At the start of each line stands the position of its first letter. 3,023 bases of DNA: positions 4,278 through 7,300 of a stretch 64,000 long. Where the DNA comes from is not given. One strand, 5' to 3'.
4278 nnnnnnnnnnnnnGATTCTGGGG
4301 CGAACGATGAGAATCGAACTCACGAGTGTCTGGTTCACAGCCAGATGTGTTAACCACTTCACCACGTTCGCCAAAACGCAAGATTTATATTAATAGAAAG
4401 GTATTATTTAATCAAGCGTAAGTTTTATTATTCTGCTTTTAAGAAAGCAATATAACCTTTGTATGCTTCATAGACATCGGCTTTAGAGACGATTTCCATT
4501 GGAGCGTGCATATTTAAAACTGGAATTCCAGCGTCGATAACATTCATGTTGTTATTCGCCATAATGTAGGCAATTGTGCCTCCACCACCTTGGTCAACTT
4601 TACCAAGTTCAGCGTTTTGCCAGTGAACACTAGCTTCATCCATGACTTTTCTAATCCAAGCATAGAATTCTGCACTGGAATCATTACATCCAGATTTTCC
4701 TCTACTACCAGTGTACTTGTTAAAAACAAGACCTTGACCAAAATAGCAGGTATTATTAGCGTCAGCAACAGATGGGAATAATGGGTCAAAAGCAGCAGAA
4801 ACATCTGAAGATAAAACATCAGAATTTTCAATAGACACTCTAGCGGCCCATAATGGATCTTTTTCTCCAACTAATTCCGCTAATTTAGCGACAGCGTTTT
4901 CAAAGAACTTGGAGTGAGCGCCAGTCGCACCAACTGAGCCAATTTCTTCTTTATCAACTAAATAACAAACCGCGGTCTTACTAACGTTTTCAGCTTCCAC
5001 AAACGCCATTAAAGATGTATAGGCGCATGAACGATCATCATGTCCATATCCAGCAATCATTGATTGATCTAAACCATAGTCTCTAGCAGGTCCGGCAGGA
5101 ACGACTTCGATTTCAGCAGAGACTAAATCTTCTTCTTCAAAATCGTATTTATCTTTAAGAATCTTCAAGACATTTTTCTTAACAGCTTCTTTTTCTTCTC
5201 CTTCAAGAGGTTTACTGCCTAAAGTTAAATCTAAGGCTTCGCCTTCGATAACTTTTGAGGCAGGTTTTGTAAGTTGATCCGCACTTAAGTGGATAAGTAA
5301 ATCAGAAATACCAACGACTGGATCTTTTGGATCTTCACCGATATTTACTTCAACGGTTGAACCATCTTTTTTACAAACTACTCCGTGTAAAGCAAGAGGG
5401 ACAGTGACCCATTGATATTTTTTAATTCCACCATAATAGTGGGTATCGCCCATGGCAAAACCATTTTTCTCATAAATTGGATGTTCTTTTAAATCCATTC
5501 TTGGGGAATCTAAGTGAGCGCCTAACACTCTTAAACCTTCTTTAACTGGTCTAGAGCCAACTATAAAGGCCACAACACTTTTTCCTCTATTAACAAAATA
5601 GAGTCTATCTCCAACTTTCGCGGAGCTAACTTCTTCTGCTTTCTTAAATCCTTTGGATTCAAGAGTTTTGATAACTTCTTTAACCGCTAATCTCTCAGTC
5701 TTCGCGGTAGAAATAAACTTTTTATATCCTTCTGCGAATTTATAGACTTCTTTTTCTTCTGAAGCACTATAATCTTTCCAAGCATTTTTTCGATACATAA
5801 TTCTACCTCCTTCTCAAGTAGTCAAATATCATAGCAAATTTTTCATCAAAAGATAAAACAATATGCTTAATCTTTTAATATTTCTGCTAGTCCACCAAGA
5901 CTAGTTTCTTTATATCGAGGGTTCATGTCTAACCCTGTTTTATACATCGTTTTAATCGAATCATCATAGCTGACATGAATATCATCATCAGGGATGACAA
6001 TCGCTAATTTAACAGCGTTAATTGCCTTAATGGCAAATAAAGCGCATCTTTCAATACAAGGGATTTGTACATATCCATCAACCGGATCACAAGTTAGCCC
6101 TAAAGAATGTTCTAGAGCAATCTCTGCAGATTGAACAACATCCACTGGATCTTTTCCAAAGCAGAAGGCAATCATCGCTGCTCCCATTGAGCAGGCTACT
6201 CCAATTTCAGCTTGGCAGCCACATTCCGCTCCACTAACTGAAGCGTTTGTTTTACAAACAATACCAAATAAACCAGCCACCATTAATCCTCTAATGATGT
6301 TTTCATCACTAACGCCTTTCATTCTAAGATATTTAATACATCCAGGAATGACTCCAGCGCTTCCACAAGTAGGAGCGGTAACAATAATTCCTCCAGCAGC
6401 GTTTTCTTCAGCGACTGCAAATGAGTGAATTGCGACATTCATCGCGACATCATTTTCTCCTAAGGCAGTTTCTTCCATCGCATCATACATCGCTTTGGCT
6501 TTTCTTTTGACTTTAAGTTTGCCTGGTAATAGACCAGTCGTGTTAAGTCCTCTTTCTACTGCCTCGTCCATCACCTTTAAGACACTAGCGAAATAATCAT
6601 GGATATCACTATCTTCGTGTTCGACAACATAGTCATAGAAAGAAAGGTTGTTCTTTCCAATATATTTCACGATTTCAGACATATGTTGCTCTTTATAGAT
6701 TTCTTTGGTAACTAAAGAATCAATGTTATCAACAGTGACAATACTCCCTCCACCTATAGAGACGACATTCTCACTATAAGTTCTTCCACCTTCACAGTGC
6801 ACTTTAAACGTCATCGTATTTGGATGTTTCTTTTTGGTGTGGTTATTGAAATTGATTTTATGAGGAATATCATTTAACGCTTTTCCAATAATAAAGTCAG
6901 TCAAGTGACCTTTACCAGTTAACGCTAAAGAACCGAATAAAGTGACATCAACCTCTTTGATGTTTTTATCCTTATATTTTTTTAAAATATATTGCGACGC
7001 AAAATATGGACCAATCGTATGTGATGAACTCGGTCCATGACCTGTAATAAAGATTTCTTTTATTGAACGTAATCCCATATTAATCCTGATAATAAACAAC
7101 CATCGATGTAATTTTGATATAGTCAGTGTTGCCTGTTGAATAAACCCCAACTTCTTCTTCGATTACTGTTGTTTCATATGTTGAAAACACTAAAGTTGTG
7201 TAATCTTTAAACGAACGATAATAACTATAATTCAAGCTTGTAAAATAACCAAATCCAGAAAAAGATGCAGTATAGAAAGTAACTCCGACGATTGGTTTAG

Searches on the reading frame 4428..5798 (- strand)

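Call 66: search_protein_families(library=pfam, proteins=[window:4428-5798:-], max_evalue=0.001)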
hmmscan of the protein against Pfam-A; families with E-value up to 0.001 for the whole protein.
window:4428-5798:- (456 aa): 2 families
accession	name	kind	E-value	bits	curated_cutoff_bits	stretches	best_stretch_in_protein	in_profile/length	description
PF02127.20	Peptidase_M18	-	6.6e-88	295.8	24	1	28-452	1-431/432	Aminopeptidase I zinc metalloprotease (M18)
PF05343.19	Peptidase_M42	-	9.3e-05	22.1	23.2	0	379-445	226-289/292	M42 glutamyl aminopeptidase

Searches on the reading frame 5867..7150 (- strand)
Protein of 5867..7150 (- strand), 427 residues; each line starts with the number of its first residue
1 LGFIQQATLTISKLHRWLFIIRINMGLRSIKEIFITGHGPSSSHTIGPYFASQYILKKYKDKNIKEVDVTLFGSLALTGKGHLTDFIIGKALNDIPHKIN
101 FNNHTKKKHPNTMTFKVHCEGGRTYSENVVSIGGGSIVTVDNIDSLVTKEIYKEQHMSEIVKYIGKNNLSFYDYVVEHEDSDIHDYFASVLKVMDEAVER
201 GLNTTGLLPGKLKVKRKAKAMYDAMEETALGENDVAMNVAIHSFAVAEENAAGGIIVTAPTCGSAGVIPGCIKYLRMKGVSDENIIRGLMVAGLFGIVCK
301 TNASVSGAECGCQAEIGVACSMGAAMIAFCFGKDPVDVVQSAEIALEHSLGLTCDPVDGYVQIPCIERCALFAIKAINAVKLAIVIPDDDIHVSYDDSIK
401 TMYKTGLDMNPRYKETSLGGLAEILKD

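Call 66: search_protein_families(library=pfam, proteins=[window:5867-7150:-], max_evalue=0.001)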
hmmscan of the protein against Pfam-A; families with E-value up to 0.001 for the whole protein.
window:5867-7150:- (427 aa): 2 families
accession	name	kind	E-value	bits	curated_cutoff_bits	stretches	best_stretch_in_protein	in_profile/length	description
PF03313.21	SDH_alpha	-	8e-72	242.5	26.4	1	163-422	21-260/260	Serine dehydratase alpha chain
PF03315.21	SDH_beta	-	2e-22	80.6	26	2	29-86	1-62/155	Serine dehydratase beta chain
